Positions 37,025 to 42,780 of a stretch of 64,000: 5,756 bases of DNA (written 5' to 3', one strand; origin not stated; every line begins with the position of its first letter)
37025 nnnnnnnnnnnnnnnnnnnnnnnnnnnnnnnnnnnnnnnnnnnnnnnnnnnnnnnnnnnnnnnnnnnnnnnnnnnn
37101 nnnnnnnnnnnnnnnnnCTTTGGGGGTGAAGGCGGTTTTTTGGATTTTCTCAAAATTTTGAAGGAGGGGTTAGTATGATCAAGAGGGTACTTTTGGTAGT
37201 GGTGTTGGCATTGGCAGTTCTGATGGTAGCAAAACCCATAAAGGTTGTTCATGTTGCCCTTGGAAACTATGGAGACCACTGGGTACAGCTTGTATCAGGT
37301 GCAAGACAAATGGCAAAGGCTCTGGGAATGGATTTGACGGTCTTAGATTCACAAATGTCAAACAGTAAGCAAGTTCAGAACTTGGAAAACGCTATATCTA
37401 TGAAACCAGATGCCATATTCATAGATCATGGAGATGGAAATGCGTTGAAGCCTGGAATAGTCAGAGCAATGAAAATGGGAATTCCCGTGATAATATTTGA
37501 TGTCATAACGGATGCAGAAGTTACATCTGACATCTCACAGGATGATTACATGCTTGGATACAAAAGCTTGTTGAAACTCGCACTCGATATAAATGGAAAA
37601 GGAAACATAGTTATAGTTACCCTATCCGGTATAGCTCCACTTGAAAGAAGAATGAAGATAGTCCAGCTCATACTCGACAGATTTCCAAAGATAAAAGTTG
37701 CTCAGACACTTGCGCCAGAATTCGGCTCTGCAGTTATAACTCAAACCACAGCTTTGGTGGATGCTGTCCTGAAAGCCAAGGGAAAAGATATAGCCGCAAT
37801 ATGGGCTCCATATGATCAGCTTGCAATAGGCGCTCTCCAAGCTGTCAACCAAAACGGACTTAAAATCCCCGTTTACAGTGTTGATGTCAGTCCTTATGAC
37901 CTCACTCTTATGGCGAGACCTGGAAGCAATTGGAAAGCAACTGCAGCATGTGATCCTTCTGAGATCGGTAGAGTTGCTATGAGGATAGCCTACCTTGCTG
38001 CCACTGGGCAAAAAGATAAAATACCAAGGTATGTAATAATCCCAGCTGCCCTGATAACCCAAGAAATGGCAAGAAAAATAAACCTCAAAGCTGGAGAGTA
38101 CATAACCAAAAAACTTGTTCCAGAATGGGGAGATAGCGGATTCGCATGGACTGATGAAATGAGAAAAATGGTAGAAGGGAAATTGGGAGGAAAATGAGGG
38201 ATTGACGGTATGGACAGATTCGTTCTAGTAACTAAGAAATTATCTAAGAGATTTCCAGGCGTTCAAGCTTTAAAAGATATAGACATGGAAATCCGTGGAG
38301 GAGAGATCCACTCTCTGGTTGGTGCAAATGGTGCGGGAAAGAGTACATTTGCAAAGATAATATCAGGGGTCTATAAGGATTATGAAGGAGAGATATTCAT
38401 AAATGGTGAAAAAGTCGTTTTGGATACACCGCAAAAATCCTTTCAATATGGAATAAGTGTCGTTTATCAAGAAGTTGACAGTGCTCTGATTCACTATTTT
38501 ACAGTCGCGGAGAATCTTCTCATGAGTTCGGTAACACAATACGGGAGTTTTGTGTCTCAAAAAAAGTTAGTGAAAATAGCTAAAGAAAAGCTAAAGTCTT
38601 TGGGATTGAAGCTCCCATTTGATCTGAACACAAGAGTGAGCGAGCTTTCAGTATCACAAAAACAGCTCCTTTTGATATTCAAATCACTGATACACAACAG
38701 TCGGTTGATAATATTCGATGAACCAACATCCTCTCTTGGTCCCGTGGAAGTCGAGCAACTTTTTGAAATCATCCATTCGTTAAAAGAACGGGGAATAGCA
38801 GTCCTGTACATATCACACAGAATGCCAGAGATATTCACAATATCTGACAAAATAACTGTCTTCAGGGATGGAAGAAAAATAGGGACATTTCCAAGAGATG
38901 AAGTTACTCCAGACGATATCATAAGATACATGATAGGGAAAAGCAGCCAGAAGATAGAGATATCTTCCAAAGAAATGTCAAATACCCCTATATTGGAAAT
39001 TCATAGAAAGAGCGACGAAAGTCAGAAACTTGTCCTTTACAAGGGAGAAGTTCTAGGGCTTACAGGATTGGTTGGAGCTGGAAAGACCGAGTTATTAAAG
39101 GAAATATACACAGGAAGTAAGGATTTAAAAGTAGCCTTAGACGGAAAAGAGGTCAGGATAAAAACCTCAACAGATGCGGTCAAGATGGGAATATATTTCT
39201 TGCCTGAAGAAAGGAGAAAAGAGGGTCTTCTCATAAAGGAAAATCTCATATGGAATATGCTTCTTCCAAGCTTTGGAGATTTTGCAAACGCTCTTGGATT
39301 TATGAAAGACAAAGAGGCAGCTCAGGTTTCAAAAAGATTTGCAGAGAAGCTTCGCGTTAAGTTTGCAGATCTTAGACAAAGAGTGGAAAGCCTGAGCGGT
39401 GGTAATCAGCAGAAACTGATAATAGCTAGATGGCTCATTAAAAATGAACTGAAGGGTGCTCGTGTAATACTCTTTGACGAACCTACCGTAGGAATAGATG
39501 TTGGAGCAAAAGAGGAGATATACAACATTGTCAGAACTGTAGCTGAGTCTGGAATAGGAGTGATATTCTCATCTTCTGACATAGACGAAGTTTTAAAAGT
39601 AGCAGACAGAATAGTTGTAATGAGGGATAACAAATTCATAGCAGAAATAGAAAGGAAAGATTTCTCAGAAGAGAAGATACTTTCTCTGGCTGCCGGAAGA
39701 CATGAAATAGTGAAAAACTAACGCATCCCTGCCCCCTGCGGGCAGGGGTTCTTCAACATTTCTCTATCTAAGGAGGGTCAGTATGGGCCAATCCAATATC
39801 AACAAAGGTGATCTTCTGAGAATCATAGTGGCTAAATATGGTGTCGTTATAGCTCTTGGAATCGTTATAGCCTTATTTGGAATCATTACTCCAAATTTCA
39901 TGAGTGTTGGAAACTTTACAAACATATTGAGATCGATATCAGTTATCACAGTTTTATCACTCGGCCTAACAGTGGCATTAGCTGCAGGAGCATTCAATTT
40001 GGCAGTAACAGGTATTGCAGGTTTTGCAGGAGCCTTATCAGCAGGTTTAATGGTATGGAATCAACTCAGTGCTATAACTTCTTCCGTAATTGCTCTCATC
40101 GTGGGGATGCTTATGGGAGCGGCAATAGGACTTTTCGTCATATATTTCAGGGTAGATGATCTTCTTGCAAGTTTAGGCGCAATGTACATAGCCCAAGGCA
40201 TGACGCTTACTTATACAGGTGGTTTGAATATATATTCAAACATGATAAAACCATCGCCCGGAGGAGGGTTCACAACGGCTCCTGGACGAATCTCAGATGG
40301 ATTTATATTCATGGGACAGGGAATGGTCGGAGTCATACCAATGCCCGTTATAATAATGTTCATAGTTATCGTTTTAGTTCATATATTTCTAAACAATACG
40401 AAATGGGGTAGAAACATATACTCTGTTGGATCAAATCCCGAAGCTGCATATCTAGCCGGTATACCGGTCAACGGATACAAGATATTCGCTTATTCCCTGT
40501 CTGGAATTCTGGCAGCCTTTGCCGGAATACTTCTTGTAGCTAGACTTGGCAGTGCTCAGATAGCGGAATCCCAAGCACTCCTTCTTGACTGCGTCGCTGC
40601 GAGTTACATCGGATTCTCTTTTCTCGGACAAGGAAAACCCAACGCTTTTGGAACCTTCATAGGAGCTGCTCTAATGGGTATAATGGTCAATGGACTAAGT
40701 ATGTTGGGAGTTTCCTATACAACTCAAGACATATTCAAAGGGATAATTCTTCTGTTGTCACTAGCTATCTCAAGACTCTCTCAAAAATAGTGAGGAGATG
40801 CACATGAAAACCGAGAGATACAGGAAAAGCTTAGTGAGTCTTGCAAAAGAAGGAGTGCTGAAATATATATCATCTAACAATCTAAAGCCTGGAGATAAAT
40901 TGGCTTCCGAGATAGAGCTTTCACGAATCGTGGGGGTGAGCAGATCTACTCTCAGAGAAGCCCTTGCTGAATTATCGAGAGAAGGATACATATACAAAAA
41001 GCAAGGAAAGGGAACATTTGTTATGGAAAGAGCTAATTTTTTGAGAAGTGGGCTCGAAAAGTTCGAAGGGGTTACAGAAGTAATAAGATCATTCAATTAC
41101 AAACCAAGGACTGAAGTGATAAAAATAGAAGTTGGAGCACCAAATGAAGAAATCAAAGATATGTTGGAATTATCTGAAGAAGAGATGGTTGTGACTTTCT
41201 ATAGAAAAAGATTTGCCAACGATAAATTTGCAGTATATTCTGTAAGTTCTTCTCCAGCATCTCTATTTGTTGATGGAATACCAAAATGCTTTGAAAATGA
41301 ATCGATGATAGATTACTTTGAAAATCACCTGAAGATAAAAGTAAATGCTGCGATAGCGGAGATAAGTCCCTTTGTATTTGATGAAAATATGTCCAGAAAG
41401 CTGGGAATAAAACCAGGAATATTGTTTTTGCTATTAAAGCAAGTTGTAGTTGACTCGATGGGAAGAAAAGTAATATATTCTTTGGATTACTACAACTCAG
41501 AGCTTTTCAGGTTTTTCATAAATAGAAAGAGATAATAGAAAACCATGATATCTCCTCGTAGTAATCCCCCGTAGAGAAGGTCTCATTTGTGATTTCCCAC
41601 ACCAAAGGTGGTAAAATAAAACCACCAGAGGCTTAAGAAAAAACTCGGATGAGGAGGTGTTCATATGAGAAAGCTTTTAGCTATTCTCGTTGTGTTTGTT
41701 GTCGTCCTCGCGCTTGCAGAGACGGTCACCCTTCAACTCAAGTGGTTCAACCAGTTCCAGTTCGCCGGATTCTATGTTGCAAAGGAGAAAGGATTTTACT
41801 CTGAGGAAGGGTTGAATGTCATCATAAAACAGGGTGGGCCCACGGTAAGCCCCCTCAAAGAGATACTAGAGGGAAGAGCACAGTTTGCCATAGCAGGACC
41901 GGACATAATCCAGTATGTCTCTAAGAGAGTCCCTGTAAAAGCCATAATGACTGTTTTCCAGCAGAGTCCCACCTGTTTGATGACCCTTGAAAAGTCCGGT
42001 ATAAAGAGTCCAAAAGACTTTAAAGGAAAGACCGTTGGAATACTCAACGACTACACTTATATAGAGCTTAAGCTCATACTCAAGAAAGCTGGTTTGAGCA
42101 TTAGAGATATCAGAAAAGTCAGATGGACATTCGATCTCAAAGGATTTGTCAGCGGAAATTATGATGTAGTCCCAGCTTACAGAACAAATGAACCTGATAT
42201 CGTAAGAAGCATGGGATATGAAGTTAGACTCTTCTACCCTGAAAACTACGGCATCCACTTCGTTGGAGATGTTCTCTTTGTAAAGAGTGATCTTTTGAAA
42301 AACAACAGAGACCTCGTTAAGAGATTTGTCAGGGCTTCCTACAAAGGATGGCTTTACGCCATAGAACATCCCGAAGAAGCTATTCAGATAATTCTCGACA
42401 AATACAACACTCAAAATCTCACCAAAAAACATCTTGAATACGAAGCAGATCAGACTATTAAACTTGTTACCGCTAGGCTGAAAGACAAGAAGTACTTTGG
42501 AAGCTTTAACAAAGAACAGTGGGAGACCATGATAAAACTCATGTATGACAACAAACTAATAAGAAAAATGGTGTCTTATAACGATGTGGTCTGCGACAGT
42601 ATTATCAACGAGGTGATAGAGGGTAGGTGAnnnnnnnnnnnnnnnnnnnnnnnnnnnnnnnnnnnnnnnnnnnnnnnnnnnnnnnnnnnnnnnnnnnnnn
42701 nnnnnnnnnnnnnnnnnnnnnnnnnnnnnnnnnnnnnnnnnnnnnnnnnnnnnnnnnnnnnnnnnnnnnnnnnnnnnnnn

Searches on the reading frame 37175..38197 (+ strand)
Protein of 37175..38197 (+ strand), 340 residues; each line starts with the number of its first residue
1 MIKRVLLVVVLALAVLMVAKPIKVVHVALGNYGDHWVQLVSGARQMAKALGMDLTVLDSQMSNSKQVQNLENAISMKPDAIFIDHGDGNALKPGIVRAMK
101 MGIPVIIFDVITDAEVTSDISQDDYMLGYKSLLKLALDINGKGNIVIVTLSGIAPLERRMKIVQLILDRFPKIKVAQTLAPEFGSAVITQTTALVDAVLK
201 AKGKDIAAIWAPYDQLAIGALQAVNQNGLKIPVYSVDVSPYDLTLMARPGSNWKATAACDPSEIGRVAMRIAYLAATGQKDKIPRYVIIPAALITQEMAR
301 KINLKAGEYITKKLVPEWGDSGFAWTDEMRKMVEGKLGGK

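Call 69: search_protein_families(library=pfam, proteins=[window:37175-38197:+], max_evalue=0.00001)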
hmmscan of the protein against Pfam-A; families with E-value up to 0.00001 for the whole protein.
window:37175-38197:+ (340 aa): 3 families
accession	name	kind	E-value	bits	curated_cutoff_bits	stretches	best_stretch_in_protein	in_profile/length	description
PF13407.12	Peripla_BP_4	-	2.8e-39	135.6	35.1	1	27-280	3-258/258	Periplasmic binding protein domain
PF00532.27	Peripla_BP_1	-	3.1e-09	37.1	22.2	1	36-232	16-210/281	Periplasmic binding proteins and sugar binding domain of LacI family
PF13377.12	Peripla_BP_3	-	8.2e-07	29.7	26.5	0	196-295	67-163/167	Periplasmic binding protein-like domain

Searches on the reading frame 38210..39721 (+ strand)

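Call 69: search_protein_families(library=pfam, proteins=[window:38210-39721:+], max_evalue=0.00001)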
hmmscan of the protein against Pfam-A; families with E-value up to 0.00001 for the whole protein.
window:38210-39721:+ (503 aa): 2 families
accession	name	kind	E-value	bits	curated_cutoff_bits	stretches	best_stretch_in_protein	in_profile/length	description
PF00005.33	ABC_tran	-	2.2e-43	148.6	25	2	21-174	1-137/137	ABC transporter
PF13304.12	AAA_21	-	4.5e-12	47.1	27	0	131-203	223-298/304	AAA domain, putative AbiEii toxin, Type IV TA system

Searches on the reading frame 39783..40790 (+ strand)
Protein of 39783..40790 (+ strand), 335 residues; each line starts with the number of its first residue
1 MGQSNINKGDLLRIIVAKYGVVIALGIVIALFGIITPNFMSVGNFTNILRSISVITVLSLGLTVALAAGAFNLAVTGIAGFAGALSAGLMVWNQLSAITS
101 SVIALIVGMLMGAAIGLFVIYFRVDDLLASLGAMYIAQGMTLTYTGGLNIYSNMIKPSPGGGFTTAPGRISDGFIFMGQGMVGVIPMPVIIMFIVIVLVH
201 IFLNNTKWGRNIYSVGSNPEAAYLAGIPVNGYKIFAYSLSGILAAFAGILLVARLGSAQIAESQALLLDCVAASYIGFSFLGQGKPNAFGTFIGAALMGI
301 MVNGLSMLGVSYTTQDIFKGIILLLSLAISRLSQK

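Call 70: search_protein_families(library=pfam, proteins=[window:39783-40790:+], max_evalue=0.00001)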
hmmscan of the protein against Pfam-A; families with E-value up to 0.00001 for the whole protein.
window:39783-40790:+ (335 aa): 1 family
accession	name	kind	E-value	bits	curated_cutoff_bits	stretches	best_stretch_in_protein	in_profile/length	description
PF02653.21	BPD_transp_2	-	2.7e-40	138.7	26.8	1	45-327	2-269/269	Branched-chain amino acid transport system / permease component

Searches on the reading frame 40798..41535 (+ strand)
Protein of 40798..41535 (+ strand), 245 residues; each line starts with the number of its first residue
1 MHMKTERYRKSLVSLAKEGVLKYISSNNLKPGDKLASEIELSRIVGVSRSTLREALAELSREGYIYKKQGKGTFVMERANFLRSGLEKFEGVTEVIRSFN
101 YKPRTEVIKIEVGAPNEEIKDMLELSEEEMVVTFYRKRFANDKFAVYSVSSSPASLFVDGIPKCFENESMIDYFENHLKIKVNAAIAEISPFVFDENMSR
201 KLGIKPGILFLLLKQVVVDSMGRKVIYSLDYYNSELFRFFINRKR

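Call 70: search_protein_families(library=pfam, proteins=[window:40798-41535:+], max_evalue=0.00001)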
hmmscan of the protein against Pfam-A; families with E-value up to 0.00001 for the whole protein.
window:40798-41535:+ (245 aa): 2 families
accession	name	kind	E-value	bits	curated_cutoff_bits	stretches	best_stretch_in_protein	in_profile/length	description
PF07702.18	UTRA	-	2.3e-22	79.8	23.8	1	100-238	3-141/141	UTRA domain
PF00392.27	GntR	-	5.2e-15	55.3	27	1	22-75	11-64/64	Bacterial regulatory proteins, gntR family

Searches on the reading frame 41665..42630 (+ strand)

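Call 70: search_protein_families(library=pfam, proteins=[window:41665-42630:+], max_evalue=0.00001)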
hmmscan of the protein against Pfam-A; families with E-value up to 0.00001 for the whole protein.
window:41665-42630:+ (321 aa): 1 family
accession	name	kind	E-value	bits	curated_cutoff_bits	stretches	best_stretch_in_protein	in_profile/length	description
PF09084.16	NMT1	-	7e-55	186.7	20.5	1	30-239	1-216/216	NMT1/THI5 like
